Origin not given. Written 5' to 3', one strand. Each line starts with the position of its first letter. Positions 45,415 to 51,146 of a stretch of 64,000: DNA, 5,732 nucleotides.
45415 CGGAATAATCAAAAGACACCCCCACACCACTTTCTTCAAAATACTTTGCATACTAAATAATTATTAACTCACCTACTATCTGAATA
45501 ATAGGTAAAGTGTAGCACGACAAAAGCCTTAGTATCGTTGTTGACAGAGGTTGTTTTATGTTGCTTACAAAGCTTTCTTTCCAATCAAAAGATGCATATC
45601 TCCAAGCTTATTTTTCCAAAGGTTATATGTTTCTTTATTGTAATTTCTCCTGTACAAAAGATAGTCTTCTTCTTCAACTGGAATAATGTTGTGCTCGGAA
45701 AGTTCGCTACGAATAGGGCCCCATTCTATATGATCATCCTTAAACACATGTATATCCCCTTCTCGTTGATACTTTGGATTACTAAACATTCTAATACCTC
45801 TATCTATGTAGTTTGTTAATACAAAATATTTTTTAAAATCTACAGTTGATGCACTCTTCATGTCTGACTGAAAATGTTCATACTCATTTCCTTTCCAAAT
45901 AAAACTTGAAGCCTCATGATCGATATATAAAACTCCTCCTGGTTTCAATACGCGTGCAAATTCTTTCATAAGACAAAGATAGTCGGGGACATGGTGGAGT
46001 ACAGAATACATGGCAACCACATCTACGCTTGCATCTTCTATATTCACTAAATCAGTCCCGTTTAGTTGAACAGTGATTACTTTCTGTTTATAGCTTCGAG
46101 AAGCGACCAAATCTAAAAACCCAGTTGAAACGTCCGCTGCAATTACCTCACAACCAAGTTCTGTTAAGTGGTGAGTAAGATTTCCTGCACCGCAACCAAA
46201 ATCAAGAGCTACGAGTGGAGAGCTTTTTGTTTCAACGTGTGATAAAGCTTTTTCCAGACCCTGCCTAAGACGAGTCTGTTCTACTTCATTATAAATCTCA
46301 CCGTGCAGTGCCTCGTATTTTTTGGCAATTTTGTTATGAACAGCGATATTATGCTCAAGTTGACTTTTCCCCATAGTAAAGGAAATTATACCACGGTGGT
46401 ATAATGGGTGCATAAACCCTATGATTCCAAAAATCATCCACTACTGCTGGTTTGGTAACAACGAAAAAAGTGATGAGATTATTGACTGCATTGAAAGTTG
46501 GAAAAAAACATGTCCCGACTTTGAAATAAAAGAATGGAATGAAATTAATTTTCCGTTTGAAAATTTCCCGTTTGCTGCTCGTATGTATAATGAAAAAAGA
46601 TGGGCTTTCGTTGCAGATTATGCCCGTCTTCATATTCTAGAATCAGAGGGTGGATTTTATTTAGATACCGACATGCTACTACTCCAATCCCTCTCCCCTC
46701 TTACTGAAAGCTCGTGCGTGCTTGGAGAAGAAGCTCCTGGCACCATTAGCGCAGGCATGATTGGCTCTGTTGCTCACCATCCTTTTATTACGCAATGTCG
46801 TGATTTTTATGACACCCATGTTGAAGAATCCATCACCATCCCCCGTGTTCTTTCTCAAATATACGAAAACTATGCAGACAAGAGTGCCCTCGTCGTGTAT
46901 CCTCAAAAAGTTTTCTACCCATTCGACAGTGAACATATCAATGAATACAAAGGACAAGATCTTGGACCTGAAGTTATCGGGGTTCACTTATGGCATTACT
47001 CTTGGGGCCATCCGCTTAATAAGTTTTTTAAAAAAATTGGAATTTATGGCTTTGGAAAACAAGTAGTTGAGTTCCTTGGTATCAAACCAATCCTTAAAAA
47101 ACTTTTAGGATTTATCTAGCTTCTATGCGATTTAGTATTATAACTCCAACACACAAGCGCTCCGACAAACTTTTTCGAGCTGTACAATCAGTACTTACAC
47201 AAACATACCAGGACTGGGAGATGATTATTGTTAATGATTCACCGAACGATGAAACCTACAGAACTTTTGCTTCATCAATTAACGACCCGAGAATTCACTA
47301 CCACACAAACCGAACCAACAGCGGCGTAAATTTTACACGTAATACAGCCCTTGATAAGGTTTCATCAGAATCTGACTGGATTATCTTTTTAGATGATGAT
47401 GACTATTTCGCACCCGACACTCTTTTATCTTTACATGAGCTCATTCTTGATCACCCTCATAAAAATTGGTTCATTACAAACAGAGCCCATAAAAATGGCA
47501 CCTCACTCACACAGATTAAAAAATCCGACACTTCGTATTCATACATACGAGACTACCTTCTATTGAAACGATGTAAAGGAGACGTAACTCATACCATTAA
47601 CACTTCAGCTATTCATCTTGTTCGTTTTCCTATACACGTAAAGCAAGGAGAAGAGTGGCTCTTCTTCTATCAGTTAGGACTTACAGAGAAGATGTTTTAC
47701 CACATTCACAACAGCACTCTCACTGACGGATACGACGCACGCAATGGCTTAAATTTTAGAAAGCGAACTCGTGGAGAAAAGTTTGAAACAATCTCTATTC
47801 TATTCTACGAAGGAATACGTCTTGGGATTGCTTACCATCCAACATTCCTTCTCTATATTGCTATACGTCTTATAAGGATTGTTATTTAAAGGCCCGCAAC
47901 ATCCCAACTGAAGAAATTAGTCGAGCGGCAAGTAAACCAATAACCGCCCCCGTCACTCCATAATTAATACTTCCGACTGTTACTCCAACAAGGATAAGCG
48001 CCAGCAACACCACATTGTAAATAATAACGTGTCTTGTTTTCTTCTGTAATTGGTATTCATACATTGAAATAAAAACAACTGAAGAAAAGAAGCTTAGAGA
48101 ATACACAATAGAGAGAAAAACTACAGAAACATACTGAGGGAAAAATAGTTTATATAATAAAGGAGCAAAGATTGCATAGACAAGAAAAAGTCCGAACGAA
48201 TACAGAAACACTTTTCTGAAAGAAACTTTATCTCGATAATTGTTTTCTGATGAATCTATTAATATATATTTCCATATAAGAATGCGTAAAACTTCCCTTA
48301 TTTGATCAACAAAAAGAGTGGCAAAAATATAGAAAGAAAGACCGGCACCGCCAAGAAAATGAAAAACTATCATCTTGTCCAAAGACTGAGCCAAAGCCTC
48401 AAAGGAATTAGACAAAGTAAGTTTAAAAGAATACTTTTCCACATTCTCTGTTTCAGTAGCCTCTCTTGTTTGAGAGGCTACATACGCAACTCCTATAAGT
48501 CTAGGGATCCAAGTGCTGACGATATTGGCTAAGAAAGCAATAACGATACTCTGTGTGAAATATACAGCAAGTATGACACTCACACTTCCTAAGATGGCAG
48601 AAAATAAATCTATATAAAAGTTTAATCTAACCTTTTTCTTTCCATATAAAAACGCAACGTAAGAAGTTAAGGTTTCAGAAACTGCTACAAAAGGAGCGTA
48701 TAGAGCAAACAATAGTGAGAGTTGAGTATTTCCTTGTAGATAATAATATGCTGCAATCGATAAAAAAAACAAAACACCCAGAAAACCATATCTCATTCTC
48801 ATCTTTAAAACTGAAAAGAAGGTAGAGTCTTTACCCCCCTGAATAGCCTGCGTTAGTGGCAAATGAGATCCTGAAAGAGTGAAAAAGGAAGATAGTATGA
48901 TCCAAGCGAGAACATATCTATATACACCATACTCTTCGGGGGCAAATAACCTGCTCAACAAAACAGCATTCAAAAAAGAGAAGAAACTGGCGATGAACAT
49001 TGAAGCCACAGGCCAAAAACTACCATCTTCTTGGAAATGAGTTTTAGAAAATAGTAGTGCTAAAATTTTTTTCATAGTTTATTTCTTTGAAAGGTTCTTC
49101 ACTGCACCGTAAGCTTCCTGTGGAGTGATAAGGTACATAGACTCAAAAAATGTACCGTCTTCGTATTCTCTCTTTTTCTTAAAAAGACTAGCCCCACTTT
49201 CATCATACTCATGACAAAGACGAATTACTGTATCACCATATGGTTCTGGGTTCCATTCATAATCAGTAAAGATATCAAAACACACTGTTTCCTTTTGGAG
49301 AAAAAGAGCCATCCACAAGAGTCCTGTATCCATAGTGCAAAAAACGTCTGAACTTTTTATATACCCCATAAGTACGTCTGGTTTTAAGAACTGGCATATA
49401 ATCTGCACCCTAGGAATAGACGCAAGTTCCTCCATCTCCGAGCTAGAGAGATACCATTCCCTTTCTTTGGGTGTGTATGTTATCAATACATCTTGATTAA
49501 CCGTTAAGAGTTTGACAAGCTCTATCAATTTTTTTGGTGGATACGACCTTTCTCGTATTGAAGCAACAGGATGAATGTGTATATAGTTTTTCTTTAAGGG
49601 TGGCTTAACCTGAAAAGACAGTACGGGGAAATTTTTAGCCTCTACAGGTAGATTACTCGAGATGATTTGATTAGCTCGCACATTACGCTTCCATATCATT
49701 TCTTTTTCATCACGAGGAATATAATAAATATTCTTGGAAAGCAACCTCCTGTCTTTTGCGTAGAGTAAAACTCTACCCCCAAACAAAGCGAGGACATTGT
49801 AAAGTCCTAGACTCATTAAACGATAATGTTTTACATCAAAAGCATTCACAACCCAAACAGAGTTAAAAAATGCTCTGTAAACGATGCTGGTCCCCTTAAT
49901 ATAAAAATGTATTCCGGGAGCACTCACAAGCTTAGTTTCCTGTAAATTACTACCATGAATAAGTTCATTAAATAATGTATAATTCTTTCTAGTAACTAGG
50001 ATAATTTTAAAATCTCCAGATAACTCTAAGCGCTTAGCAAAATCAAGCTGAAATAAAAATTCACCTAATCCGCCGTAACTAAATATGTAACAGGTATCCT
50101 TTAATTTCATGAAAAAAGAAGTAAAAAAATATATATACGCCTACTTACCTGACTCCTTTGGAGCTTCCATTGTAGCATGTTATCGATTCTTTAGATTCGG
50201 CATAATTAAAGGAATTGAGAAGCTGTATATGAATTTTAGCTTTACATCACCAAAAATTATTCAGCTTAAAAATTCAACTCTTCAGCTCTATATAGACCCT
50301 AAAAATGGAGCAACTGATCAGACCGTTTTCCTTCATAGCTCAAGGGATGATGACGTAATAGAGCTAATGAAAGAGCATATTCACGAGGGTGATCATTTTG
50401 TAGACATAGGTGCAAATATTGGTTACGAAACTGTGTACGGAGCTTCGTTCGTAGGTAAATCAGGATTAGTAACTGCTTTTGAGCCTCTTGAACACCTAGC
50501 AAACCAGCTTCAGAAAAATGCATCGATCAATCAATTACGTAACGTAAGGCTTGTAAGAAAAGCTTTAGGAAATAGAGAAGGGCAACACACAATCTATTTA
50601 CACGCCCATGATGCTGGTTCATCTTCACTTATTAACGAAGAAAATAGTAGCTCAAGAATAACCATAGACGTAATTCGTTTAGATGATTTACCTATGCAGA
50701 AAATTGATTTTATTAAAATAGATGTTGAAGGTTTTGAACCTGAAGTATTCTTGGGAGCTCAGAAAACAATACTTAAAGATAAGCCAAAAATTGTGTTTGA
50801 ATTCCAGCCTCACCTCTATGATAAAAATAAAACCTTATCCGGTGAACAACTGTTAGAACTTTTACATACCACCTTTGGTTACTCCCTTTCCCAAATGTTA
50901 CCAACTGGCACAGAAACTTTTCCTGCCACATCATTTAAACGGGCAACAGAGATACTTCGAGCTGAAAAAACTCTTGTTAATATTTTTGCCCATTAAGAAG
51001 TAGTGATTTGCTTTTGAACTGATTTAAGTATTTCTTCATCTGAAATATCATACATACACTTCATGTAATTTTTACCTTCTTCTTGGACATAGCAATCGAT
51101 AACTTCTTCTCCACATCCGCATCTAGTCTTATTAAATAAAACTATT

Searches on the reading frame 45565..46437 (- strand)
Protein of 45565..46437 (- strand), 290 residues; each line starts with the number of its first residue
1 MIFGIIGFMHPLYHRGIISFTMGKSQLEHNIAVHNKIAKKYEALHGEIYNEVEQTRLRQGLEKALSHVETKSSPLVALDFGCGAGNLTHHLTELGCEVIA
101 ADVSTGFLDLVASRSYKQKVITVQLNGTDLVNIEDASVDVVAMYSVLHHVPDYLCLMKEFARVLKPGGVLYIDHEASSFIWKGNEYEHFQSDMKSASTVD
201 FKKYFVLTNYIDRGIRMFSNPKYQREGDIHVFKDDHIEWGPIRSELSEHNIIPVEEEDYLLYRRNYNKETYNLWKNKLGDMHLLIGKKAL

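Call 5: search_protein_families(library=pfam, proteins=[window:45565-46437:-], max_evalue=0.001)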
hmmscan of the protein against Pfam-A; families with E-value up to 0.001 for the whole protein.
window:45565-46437:- (290 aa): 7 families
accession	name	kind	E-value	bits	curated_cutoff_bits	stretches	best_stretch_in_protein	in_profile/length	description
PF08241.18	Methyltransf_11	-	4.3e-22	79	21.2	1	78-172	1-95/95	Methyltransferase domain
PF13649.12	Methyltransf_25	-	1.1e-16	61.7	27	1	78-168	2-97/97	Methyltransferase domain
PF08242.18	Methyltransf_12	-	4.4e-16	59.8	30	1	78-170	1-98/98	Methyltransferase domain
PF13847.12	Methyltransf_31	-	1.2e-13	51.4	27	1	75-189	5-122/145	Methyltransferase domain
PF13489.12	Methyltransf_23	-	1.6e-13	51.2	27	1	54-179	6-123/164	Methyltransferase domain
PF01209.24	Ubie_methyltran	-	1.9e-11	44.2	20.1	1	32-172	11-151/233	ubiE/COQ5 methyltransferase family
PF05148.21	Methyltransf_8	-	6.4e-08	33.2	27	1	57-184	56-167/219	Hypothetical methyltransferase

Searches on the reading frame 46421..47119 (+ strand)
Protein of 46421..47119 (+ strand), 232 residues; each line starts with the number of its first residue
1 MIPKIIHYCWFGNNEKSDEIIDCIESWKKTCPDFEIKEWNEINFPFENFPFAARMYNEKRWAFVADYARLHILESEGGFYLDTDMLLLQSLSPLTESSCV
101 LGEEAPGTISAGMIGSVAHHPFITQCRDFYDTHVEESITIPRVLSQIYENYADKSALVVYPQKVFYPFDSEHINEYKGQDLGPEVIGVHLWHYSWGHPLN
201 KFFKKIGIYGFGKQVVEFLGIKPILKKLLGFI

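Call 76: search_protein_families(library=pfam, proteins=[window:46421-47119:+], max_evalue=0.0001)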
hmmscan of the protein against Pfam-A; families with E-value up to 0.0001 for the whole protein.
window:46421-47119:+ (232 aa): 2 families
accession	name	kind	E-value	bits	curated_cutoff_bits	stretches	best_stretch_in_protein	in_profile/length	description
PF04488.21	Gly_transf_sug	-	3.8e-14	53.6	23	1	18-99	2-91/93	Glycosyltransferase sugar-binding region containing DXD motif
PF12919.13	TcdA_TcdB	-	9.8e-07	28.8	23.6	0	62-86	171-195/382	TcdA/TcdB catalytic glycosyltransferase domain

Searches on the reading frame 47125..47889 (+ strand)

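Call 76: search_protein_families(library=pfam, proteins=[window:47125-47889:+], max_evalue=0.0001)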
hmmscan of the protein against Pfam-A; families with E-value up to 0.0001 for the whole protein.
window:47125-47889:+ (254 aa): 3 families
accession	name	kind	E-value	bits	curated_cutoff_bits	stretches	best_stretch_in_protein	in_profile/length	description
PF00535.33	Glycos_transf_2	-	5.8e-25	88.6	23.3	1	4-157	1-152/168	Glycosyl transferase family 2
PF13641.12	Glyco_tranf_2_3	-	5.2e-06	27.1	27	1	3-151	3-155/230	Glycosyltransferase like family 2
PF10111.15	Glyco_tranf_2_2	-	6e-05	23.1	27.3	1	22-106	18-105/276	Glycosyltransferase like family 2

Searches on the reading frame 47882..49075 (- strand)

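Call 5: search_protein_families(library=pfam, proteins=[window:47882-49075:-], max_evalue=0.001)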
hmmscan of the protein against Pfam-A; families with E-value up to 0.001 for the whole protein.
window:47882-49075:- (397 aa): 2 families
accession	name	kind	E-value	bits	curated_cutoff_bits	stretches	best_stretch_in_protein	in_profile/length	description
PF01943.22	Polysacc_synt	-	1.8e-07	31.3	28.2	1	18-245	4-240/274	Polysaccharide biosynthesis protein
PF13440.11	Polysacc_synt_3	-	3.1e-07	30.4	23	1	39-258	1-223/293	Polysaccharide biosynthesis protein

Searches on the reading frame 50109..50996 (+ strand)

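Call 76: search_protein_families(library=pfam, proteins=[window:50109-50996:+], max_evalue=0.0001)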
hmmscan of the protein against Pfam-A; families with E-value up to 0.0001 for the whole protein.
window:50109-50996:+ (295 aa): 2 families
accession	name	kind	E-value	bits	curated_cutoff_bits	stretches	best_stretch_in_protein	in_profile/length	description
PF05050.19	Methyltransf_21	-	1.8e-21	77.4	22.7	1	99-244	1-159/173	Methyltransferase FkbM domain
PF05575.17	V_cholerae_RfbT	-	6.2e-07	29.4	27.9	1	87-270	73-265/286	Vibrio cholerae RfbT protein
